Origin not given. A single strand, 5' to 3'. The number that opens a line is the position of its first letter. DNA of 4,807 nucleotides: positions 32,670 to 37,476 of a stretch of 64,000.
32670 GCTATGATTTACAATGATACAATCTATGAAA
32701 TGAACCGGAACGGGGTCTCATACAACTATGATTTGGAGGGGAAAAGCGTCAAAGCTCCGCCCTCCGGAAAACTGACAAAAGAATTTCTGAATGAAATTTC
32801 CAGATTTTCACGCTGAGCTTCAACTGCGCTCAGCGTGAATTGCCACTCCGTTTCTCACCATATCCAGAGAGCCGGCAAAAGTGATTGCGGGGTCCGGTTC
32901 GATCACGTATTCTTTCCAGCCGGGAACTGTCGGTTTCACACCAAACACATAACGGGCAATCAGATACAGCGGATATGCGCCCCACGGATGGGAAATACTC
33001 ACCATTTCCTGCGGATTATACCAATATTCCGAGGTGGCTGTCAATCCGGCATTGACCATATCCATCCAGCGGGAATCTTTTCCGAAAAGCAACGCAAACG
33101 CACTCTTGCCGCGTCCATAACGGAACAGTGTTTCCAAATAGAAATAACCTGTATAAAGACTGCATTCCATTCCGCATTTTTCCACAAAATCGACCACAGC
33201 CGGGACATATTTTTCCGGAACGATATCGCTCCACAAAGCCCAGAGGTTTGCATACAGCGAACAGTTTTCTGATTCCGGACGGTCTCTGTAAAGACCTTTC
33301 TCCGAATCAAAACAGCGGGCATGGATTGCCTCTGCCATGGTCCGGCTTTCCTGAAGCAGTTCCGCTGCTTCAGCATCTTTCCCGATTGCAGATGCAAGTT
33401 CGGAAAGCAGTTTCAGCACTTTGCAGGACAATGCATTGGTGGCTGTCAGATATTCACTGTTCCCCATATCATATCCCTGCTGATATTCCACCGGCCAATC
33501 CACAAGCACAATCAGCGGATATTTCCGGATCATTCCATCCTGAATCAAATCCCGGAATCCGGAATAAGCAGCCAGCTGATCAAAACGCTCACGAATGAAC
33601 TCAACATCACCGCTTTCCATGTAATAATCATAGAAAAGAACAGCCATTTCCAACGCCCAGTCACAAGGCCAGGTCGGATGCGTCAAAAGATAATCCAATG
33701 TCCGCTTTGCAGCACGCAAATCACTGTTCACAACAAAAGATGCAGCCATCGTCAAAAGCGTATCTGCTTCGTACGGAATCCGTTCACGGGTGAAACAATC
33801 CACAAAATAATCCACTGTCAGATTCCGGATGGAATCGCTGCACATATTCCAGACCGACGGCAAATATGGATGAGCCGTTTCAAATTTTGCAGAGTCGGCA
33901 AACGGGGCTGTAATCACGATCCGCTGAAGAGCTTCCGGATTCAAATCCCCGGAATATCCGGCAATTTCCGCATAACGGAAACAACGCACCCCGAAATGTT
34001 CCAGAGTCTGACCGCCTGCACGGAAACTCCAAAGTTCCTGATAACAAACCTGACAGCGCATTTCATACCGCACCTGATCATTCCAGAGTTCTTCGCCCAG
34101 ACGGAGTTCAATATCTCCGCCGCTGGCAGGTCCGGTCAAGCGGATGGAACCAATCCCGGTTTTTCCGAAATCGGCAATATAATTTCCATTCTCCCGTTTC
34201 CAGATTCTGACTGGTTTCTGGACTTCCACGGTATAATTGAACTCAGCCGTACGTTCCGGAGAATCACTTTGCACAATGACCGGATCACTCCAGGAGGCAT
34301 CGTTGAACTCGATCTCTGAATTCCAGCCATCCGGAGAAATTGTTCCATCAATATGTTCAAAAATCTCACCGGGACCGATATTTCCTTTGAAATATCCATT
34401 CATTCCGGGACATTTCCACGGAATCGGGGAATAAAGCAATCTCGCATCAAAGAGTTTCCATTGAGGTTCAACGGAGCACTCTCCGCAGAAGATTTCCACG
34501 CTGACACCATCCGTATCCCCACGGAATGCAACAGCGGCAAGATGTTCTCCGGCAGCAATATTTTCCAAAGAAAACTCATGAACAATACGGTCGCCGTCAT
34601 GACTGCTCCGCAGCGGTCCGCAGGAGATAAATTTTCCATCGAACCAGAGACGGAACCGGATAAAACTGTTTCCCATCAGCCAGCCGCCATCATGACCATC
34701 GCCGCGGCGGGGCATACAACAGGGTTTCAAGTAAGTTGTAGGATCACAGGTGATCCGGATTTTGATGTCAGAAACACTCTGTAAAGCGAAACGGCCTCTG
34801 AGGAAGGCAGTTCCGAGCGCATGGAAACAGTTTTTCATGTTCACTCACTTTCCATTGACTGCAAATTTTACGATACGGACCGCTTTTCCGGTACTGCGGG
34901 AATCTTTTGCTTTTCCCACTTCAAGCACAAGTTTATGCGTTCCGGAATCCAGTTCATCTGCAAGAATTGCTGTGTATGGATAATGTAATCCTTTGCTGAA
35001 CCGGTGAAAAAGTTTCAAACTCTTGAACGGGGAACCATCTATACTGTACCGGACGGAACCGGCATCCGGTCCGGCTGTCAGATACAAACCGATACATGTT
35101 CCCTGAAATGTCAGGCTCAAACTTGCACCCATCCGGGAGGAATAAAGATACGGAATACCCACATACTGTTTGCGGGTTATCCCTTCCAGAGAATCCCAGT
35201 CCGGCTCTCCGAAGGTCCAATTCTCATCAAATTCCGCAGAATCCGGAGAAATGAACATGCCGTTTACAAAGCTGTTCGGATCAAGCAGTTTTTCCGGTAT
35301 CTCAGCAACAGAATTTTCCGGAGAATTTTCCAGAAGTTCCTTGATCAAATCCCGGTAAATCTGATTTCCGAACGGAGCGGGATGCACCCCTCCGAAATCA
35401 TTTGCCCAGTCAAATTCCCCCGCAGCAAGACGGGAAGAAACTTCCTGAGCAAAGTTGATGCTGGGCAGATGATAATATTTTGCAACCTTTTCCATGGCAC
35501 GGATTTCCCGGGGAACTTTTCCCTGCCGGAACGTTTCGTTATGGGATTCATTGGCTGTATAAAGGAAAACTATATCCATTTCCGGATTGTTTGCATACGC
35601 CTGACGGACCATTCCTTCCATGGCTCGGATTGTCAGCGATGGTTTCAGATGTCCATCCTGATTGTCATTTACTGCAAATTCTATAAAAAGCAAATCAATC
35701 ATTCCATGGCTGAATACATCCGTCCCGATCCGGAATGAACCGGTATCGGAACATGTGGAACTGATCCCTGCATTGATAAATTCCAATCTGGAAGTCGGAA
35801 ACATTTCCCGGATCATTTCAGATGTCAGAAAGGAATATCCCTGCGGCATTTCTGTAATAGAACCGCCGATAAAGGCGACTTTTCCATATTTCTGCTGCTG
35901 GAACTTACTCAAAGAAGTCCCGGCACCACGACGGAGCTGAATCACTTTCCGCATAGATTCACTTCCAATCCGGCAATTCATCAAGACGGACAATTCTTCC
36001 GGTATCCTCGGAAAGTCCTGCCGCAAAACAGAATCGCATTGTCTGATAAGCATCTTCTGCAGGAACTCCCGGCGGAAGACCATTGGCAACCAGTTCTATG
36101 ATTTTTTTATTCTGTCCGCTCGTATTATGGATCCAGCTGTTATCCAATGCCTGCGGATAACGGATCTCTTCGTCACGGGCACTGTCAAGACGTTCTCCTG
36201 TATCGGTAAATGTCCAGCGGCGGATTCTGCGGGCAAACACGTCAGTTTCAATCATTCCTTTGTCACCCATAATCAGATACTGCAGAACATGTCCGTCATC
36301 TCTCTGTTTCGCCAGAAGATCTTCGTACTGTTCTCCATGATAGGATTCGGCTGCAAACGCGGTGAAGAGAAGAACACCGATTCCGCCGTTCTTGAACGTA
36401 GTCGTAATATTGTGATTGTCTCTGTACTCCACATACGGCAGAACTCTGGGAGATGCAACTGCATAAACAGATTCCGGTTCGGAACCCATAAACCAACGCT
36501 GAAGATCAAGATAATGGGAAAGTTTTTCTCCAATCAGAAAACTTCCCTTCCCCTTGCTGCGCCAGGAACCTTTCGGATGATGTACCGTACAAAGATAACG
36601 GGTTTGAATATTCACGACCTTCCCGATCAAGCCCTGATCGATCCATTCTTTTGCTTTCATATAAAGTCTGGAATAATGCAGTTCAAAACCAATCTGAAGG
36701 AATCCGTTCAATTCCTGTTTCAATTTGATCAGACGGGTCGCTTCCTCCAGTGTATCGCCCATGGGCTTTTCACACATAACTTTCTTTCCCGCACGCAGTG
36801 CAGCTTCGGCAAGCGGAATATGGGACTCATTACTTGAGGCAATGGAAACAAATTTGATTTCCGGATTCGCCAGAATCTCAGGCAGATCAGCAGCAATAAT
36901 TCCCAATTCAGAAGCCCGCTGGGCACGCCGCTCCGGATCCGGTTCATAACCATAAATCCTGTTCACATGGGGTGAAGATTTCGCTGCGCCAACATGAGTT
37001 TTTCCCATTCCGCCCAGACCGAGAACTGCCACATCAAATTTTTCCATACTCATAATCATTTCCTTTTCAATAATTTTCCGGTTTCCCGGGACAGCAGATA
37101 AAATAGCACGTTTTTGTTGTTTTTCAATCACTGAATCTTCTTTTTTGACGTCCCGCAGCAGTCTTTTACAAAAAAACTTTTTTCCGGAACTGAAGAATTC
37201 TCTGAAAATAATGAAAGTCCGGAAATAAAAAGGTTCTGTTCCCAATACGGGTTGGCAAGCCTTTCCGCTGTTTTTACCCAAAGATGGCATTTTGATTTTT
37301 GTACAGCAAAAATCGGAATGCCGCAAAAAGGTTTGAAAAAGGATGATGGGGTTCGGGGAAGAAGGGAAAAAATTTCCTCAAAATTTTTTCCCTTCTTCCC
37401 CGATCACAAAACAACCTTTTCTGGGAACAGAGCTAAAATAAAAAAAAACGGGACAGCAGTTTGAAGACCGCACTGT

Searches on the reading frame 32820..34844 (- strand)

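Call 66: search_protein_families(library=pfam, proteins=[window:32820-34844:-], max_evalue=0.0001)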
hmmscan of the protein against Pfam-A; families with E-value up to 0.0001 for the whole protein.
window:32820-34844:- (674 aa): 2 families
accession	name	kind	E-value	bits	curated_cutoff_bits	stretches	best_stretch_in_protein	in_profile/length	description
PF17389.8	Bac_rhamnosid6H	-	6.2e-29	101.8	24.5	1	319-633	4-339/339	Bacterial alpha-L-rhamnosidase 6 hairpin glycosidase domain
PF05592.18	Bac_rhamnosid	-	2.2e-06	28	22.2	1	217-311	3-101/102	Bacterial alpha-L-rhamnosidase concanavalin-like domain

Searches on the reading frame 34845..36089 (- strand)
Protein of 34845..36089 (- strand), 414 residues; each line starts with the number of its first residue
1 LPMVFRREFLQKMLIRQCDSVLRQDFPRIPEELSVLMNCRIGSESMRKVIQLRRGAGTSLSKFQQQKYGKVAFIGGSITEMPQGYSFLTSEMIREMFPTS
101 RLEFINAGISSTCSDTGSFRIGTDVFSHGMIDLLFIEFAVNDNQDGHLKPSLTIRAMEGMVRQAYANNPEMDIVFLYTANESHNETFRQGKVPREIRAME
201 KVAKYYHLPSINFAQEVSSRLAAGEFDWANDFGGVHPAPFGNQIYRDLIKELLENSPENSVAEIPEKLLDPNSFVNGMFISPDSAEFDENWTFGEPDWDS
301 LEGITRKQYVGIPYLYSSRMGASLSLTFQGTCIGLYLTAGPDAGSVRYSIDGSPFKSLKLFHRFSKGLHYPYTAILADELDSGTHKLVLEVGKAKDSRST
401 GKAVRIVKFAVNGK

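Call 67: search_protein_families(library=pfam, proteins=[window:34845-36089:-], max_evalue=0.0001)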
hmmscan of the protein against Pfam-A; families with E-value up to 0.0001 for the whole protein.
window:34845-36089:- (414 aa): 1 family
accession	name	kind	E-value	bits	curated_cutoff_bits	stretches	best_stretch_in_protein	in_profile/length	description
PF13472.12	Lipase_GDSL_2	-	5.2e-11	43.8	32.9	1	73-244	1-178/178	GDSL-like Lipase/Acylhydrolase family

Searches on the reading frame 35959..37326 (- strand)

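Call 67: search_protein_families(library=pfam, proteins=[window:35959-37326:-], max_evalue=0.0001)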
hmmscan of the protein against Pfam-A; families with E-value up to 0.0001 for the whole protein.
window:35959-37326:- (455 aa): 3 families
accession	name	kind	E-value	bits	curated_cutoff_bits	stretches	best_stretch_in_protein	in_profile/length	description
PF01408.29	GFO_IDH_MocA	-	1.5e-20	74.5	24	1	97-214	1-120/120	Oxidoreductase family, NAD-binding Rossmann fold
PF22725.1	GFO_IDH_MocA_C3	-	8.2e-20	71.5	27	1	222-360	1-124/124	GFO/IDH/MocA C-terminal domain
PF02894.22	GFO_IDH_MocA_C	-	3.6e-17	63.3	22.9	1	226-446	1-216/218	Oxidoreductase family, C-terminal alpha/beta domain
